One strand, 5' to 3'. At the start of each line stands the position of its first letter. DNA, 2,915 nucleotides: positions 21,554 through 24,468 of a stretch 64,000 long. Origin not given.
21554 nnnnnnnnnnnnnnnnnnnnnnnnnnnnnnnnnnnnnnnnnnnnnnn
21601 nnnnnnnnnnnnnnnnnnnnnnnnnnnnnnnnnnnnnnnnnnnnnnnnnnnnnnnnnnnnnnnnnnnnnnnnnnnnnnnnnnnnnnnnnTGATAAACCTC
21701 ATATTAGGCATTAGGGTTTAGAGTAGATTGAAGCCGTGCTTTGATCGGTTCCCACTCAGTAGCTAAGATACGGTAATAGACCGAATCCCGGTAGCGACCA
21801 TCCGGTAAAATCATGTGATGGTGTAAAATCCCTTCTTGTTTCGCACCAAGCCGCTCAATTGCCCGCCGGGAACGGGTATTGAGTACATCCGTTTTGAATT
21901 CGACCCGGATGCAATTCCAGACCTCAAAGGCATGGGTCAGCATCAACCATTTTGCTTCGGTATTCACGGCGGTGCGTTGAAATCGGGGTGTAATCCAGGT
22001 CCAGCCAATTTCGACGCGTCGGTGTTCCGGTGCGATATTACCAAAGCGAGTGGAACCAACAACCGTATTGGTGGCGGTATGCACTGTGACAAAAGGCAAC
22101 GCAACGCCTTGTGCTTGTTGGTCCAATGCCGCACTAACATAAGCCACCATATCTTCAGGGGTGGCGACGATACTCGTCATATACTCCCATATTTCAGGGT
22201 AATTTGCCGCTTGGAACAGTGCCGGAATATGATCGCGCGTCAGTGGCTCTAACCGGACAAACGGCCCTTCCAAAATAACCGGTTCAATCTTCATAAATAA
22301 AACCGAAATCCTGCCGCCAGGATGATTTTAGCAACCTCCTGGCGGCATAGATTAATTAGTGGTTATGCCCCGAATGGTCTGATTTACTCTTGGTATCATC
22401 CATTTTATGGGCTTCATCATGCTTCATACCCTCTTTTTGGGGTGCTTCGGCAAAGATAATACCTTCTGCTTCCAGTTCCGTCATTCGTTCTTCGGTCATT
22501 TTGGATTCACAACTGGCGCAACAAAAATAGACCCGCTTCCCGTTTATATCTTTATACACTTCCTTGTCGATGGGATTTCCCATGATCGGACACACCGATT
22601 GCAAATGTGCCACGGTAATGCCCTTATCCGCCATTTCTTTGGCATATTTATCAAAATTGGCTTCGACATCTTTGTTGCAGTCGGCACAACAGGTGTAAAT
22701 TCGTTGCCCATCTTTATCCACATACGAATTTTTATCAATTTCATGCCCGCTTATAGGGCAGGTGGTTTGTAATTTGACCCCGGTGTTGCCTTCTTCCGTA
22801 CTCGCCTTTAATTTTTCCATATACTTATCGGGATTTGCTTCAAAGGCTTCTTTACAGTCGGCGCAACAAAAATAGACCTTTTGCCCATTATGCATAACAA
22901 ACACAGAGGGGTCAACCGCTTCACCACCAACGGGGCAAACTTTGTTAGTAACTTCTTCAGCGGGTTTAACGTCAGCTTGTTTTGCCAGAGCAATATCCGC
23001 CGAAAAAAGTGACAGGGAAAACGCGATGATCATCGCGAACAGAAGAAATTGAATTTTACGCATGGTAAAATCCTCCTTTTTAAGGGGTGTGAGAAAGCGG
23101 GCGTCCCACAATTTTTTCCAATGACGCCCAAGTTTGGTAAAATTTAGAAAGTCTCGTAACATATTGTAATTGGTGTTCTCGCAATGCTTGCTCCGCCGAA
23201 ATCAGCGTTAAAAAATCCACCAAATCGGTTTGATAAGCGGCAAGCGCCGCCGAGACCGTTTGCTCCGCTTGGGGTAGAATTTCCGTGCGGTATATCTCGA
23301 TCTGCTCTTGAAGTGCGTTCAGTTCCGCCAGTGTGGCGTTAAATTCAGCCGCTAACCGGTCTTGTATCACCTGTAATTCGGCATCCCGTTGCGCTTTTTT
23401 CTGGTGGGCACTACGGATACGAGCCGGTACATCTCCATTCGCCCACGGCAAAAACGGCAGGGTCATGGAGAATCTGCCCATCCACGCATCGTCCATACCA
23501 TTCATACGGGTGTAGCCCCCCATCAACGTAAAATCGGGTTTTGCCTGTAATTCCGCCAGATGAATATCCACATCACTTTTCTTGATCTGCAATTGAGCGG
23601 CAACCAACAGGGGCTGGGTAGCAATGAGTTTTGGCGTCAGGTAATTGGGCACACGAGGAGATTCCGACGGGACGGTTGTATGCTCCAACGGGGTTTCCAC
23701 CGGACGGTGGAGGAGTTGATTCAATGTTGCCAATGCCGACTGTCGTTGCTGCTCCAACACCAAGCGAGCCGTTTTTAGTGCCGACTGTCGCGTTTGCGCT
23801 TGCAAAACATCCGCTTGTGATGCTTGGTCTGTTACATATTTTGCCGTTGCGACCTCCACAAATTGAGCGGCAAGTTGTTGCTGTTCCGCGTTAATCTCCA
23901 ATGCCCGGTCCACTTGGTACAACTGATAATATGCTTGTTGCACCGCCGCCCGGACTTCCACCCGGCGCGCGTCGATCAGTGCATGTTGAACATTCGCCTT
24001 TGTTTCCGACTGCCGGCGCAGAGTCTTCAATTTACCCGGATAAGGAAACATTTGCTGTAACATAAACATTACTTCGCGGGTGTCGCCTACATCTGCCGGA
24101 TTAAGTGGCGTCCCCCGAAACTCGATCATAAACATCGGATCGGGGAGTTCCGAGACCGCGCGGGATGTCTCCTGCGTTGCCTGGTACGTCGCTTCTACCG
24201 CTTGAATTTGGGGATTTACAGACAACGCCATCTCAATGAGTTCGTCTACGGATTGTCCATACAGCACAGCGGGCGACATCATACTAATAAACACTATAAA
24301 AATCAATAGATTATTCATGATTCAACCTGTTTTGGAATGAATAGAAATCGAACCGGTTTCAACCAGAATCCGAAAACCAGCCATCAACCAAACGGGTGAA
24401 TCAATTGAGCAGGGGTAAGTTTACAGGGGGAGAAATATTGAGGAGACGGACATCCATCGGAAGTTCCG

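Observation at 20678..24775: Paralogous pair of small Cys-rich secreted proteins (HTC / SCC / PCCH / PP motifs) bracketing metal-efflux accessory genes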

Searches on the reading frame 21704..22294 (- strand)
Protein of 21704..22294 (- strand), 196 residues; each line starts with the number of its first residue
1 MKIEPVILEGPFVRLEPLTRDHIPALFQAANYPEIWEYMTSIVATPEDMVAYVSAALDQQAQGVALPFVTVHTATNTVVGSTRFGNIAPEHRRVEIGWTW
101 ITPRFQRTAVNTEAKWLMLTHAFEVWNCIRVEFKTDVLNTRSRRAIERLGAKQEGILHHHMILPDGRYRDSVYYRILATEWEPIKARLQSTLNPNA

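Call 3: search_protein_families(library=ncbifam, proteins=[window:21704-22294:-], max_evalue=1)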
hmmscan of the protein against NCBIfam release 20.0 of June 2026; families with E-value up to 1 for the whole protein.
window:21704-22294:- (196 aa): 5 families
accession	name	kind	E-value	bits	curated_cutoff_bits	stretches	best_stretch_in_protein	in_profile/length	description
NF040702.1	ileS_w_GNAT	exception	4.7e-20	70.9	1999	1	13-156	287-422/1100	isoleucine--tRNA ligase, N-acetyltransferase domain-containing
NF011709.0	PRK15130.1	equivalog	5.4e-08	32.9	218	1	13-178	7-166/186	spermidine N1-acetyltransferase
NF007539.0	PRK10151.1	equivalog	1.4e-05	24.8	184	1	43-178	45-177/179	50S ribosomal protein L7/L12-serine acetyltransferase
NF008072.0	PRK10809.1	equivalog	7.3e-05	22.6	190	1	45-183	55-192/194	ribosomal protein S5-alanine N-acetyltransferase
TIGR03585.1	PseH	equivalog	0.0048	17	93.1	1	14-172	2-153/156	UDP-4-amino-4,6-dideoxy-N-acetyl-beta-L-altrosamine N-acetyltransferase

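Call 4: search_protein_families(library=pfam, proteins=[window:21704-22294:-], max_evalue=1)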
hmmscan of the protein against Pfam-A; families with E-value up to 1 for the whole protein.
window:21704-22294:- (196 aa): 2 families
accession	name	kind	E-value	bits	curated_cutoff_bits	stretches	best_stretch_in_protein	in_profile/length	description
PF13302.13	Acetyltransf_3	-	7.1e-21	75.8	25.4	1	14-152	3-138/138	Acetyltransferase (GNAT) domain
PF00583.31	Acetyltransf_1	-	2.3e-06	28.3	20.7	1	67-150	35-115/116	Acetyltransferase (GNAT) family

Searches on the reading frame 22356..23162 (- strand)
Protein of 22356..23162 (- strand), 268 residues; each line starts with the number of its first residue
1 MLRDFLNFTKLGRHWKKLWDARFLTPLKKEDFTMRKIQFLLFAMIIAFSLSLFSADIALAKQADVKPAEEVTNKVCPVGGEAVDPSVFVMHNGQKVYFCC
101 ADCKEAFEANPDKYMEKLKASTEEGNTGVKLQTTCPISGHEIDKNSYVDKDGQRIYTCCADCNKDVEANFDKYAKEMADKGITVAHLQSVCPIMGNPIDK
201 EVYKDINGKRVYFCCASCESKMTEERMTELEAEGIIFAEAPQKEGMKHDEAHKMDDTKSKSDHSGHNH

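Call 3: search_protein_families(library=ncbifam, proteins=[window:22356-23162:-], max_evalue=1)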
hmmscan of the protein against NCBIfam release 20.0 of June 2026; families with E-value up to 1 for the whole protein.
window:22356-23162:- (268 aa): 4 families
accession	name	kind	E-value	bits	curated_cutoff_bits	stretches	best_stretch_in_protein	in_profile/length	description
NF041197.2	CxxC_Se_CxxC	equivalog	3.5e-05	23.9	40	1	94-124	15-43/53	dual CXXC motif small (seleno)protein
NF034186.3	PRK14891.1-1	equivalog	8.4e-05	22.4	73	2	134-167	3-39/51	50S ribosomal protein L24e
NF053765.1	AntSigFFinGp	equivalog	0.018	15.5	95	1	95-113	50-68/76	anti-sigma-F factor Fin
NF012152.0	penta_rpt_QnrC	exception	0.12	12.4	500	0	74-103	90-119/221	QnrC family quinolone resistance pentapeptide repeat protein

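Call 4: search_protein_families(library=pfam, proteins=[window:22356-23162:-], max_evalue=1)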
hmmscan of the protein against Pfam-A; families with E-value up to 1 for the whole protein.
window:22356-23162:- (268 aa): 14 families
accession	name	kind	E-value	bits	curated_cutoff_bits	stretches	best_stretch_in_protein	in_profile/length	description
PF24273.1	TRASH_HVO_1752_C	-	1.7e-09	38.1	27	2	191-231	4-44/47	HVO_1752, C-terminal TRASH domain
PF08394.17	Arc_trans_TRASH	-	2e-08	34.6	27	3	193-224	10-37/43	Archaeal TRASH domain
PF11494.13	Ta0938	-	1.5e-06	29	27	2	201-223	13-35/92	Ta0938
PF04945.19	YHS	-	3.9e-06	27.2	30.3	1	92-115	21-44/47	YHS domain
PF10955.13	Fin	-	0.011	16.4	23.7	1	94-114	49-69/76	Anti-sigma-F factor Fin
PF14279.12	HNH_5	-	0.037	14.4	27.5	1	154-176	31-53/56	HNH endonuclease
PF00412.28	LIM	-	0.05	14.3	22.9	0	213-232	27-46/58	LIM domain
PF25206.1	DUF7836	-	0.069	13.4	26.7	0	96-113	6-23/59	Domain of unknown function (DUF7836)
PF19909.4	DUF6382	-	0.079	13.1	26.7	0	202-230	104-132/163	Domain of unknown function (DUF6382)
PF06467.20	zf-FCS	-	0.084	13.1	22.4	0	89-107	21-39/39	MYM-type Zinc finger with FCS sequence motif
PF12156.14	ATPase-cat_bd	-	0.1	13.8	27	0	200-220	13-33/86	Putative metal-binding domain of cation transport ATPase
PF14354.12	Lar_restr_allev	-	0.15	12.7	28.6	0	85-117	12-47/58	Restriction alleviation protein Lar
PF22926.2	C1-like_CT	-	0.42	11.1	25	0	84-103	23-42/43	C1 domain-like, C-terminal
PF04968.17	CHORD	-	0.63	11.1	24.6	0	89-108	31-50/63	CHORD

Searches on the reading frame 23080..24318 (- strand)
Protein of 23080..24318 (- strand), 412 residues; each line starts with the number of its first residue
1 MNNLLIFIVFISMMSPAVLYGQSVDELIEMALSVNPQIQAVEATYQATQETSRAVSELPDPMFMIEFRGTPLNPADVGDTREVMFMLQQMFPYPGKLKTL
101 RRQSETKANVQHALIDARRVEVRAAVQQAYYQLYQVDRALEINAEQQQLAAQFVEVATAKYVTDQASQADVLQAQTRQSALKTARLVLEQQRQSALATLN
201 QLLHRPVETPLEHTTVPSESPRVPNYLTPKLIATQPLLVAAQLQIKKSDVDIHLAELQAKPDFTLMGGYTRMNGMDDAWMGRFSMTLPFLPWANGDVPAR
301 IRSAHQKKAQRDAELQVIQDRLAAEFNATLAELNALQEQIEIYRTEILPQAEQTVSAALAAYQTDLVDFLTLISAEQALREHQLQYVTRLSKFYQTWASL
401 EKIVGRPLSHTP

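Call 3: search_protein_families(library=ncbifam, proteins=[window:23080-24318:-], max_evalue=1)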
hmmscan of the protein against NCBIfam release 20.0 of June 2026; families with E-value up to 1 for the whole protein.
window:23080-24318:- (412 aa): 5 families
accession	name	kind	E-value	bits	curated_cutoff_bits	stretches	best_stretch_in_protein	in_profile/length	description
TIGR01845.1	outer_NodT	subfamily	1.2e-19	70.5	210.05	1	95-405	140-458/460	efflux transporter outer membrane subunit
TIGR01844.1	type_I_sec_TolC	subfamily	7.4e-12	45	225.15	1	28-405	9-398/414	TolC family outer membrane protein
NF045679.1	DiMtlExpIhpA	equivalog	5.5e-11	41.8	650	1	20-410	29-418/424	divalent metal ion exporter subunit IhpA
NF047721.1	ToxDrgExpTdeA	equivalog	0.00012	21.1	550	1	112-314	151-362/455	toxin/drug exporter TdeA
NF006542.0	PRK09039.1-1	equivalog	0.15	11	388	1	100-195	299-394/627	peptidoglycan -binding protein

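Call 4: search_protein_families(library=pfam, proteins=[window:23080-24318:-], max_evalue=1)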
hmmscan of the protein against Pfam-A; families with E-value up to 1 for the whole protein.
window:23080-24318:- (412 aa): 2 families
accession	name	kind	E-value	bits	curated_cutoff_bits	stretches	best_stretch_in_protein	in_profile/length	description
PF02321.23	OEP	-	2.2e-36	125.8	22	2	235-405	12-187/187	Outer membrane efflux protein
PF00726.22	IL10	-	0.031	14.2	24.2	1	299-354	45-97/170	Interleukin 10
